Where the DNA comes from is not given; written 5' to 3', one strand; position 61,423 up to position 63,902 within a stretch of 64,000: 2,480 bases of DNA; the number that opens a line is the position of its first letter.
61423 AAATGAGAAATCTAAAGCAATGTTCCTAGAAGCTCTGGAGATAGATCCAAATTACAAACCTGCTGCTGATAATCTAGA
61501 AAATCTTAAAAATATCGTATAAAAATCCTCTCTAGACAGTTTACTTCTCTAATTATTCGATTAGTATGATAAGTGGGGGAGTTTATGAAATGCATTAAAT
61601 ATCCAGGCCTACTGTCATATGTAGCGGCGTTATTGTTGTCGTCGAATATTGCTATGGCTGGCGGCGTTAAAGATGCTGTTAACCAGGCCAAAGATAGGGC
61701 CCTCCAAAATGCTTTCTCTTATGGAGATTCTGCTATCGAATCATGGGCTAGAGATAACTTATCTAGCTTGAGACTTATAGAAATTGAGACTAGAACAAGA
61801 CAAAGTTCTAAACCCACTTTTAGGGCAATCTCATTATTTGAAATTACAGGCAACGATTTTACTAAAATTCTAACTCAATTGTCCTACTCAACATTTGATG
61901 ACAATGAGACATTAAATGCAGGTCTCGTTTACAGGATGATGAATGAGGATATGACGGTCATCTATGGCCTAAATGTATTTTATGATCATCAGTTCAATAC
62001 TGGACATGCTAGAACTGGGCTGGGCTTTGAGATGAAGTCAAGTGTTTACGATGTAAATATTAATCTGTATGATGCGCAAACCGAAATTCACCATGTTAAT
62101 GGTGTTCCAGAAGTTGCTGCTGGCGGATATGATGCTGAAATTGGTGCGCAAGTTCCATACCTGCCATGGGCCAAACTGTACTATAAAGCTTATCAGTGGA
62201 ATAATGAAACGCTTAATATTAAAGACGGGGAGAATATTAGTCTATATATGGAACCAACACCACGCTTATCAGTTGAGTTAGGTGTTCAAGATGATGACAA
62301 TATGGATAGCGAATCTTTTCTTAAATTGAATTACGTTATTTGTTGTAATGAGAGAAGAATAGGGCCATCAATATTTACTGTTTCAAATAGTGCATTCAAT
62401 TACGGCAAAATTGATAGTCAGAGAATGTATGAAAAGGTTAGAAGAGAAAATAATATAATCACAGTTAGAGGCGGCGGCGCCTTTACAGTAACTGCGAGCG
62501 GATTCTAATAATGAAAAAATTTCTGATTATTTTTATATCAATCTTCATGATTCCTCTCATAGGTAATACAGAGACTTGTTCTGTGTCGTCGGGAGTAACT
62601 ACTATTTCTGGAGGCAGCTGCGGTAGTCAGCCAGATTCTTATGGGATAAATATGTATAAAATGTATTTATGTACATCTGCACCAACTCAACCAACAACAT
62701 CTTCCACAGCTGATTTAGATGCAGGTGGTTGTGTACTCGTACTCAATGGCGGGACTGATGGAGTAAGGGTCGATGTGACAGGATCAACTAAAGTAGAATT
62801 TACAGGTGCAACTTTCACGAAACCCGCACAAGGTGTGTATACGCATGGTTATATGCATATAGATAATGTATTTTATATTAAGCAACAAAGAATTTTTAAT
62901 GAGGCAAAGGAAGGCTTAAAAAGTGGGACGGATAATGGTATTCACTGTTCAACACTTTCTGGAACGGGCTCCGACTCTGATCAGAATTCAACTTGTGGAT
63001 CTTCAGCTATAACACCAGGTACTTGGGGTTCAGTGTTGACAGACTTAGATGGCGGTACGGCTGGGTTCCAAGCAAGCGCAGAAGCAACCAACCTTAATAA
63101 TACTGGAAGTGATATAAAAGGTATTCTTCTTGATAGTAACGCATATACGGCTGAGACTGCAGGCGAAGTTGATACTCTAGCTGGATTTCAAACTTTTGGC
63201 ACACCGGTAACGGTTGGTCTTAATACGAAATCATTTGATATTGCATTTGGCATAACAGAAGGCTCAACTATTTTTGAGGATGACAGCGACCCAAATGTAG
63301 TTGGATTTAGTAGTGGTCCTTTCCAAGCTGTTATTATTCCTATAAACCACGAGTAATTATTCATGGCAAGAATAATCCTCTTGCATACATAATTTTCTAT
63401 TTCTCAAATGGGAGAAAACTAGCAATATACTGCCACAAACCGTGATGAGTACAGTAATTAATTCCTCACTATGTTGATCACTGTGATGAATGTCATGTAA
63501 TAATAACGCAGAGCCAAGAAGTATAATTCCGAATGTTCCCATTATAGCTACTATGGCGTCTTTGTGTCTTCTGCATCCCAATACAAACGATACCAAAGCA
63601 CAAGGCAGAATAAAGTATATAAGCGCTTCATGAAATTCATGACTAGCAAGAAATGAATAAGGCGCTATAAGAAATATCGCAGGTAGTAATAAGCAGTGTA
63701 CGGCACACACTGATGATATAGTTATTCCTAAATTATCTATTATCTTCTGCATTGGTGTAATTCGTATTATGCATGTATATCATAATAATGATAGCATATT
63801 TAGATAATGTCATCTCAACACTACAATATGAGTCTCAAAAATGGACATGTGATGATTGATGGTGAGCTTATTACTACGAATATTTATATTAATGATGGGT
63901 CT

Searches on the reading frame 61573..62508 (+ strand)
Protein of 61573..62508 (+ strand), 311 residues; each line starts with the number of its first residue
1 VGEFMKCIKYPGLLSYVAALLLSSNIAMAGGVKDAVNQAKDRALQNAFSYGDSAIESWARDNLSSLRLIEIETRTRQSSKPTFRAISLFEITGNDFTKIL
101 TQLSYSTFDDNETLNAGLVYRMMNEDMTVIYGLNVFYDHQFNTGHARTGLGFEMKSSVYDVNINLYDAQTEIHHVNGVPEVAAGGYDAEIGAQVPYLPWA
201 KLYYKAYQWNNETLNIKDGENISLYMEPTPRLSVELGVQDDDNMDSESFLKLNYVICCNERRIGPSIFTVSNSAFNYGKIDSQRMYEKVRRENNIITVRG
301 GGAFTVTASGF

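Call 66: search_protein_families(library=pfam, proteins=[window:61573-62508:+], max_evalue=0.00001)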
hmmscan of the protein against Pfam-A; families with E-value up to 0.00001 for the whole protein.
window:61573-62508:+ (311 aa): 1 family
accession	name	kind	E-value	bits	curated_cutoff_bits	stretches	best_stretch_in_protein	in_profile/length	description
PF11924.14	IAT_beta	-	9.7e-29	101.2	22.3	1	32-293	19-279/279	Inverse autotransporter, beta-domain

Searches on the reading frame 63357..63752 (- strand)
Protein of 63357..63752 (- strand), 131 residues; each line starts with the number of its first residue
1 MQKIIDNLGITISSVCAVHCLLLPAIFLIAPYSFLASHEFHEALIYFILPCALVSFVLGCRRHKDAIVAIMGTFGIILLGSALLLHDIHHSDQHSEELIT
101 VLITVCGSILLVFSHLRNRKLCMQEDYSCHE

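Call 66: search_protein_families(library=pfam, proteins=[window:63357-63752:-], max_evalue=0.00001)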
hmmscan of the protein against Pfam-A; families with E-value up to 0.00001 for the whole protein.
window:63357-63752:- (131 aa): 1 family
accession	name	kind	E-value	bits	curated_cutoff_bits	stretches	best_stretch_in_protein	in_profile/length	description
PF03203.19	MerC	-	2e-23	83.5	27.6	1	6-119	1-107/108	MerC mercury resistance protein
